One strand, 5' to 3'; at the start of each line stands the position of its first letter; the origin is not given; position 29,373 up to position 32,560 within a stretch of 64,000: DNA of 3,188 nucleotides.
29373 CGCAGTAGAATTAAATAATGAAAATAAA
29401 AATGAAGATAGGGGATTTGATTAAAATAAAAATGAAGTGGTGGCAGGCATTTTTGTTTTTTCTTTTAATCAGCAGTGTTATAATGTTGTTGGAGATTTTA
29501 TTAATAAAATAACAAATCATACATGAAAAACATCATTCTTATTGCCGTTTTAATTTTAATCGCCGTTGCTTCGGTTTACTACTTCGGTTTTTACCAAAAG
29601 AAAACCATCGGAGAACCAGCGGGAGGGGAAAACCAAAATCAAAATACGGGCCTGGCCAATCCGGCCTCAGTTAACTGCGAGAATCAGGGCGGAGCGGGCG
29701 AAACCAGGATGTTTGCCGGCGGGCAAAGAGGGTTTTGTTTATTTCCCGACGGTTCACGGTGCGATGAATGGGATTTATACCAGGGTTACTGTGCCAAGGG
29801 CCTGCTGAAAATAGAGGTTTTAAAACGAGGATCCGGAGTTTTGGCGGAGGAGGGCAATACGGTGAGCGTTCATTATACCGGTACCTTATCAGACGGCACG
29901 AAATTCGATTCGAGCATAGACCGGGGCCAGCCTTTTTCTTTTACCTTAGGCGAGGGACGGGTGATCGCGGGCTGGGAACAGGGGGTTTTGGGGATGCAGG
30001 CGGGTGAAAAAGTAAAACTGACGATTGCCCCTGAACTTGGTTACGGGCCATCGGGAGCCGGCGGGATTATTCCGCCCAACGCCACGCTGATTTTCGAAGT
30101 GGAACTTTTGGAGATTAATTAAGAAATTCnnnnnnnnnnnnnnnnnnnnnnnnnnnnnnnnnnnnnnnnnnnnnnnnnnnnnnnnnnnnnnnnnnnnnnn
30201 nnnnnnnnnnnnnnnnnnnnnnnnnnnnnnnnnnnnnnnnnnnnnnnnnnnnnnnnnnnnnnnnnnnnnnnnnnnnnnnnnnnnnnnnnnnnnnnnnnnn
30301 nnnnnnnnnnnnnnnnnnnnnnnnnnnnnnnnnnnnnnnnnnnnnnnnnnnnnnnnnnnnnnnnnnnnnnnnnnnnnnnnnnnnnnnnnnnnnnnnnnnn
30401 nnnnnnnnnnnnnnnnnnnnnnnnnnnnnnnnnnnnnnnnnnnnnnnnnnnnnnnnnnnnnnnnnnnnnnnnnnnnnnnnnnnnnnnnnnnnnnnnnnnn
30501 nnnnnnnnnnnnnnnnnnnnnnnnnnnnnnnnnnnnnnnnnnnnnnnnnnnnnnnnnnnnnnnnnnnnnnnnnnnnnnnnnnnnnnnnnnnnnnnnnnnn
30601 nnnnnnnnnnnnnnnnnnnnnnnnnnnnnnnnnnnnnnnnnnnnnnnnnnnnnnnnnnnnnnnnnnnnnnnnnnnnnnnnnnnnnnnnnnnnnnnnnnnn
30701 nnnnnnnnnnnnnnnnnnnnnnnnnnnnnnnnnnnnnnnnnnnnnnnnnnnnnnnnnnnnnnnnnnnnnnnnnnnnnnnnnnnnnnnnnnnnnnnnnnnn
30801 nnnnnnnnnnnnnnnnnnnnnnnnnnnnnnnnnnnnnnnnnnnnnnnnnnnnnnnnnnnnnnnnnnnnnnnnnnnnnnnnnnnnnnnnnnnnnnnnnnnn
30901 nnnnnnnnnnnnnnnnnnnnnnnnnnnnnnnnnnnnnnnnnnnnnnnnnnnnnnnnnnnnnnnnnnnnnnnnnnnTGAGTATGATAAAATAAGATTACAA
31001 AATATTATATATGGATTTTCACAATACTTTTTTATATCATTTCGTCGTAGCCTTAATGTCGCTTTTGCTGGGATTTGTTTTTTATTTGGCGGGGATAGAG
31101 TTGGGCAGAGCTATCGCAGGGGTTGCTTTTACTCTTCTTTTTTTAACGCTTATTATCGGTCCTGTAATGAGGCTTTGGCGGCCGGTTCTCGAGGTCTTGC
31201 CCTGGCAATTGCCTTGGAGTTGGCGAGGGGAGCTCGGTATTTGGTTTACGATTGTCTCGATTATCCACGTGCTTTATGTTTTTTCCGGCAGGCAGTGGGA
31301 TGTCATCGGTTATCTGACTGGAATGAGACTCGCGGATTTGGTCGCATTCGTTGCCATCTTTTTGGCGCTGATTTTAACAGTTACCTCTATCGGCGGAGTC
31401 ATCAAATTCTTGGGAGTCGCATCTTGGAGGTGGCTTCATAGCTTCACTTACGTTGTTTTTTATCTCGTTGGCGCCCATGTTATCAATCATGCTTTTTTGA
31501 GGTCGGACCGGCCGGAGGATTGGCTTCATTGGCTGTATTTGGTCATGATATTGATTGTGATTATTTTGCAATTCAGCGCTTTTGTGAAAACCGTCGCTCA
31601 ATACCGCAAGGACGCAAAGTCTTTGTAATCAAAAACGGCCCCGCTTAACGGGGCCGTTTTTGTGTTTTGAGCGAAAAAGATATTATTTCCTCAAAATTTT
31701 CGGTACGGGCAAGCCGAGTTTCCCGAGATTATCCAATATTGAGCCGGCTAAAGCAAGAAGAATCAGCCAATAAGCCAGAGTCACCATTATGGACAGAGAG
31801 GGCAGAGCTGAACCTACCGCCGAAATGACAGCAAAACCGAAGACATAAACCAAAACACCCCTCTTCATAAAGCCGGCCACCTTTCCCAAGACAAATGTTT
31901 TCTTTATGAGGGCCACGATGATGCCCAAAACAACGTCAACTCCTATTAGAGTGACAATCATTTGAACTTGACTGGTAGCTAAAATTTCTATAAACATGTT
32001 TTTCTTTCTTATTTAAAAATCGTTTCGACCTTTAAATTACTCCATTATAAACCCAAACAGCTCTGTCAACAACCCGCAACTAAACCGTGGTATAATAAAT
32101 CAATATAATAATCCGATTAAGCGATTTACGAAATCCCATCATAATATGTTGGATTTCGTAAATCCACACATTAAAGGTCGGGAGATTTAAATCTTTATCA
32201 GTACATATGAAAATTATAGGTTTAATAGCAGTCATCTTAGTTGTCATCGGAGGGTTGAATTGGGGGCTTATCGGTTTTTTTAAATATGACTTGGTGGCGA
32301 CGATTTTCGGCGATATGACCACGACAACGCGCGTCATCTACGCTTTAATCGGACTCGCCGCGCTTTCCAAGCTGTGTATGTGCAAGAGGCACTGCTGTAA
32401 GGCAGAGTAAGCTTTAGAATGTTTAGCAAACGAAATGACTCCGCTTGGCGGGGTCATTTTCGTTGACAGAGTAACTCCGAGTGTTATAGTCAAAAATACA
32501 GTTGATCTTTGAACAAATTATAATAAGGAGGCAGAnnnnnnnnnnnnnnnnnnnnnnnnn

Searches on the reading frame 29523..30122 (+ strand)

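Call 76: search_protein_families(library=pfam, proteins=[window:29523-30122:+], max_evalue=0.001)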
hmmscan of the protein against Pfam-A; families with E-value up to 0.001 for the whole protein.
window:29523-30122:+ (199 aa): 2 families
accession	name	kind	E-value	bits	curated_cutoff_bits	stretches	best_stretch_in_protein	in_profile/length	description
PF00254.34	FKBP_C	-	1.1e-37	128.7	21.1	1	108-196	5-94/94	FKBP-type peptidyl-prolyl cis-trans isomerase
PF03891.20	DUF333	-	5.8e-18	65.4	25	1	43-88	1-46/47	Domain of unknown function (DUF333)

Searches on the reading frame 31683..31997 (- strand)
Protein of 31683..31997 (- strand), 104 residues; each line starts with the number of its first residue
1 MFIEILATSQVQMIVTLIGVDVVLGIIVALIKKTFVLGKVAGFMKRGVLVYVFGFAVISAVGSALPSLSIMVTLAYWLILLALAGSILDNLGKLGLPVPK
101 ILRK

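Call 76: search_protein_families(library=pfam, proteins=[window:31683-31997:-], max_evalue=0.001)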
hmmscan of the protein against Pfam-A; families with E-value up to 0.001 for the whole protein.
window:31683-31997:- (104 aa): 1 family
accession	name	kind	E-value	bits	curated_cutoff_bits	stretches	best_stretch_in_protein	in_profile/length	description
PF05105.17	Phage_holin_4_1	-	1.1e-09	38.8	22.2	1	11-104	14-109/116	Bacteriophage holin family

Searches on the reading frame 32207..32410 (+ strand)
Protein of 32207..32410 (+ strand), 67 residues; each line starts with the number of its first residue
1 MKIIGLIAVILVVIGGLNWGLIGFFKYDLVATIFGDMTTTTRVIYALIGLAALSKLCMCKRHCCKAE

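Call 76: search_protein_families(library=pfam, proteins=[window:32207-32410:+], max_evalue=0.001)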
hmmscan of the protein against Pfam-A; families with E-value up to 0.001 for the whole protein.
window:32207-32410:+ (67 aa): 1 family
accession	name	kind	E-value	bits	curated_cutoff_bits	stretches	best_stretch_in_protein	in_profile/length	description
PF04070.17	DUF378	-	2.4e-22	79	25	1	2-57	1-57/60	Domain of unknown function (DUF378)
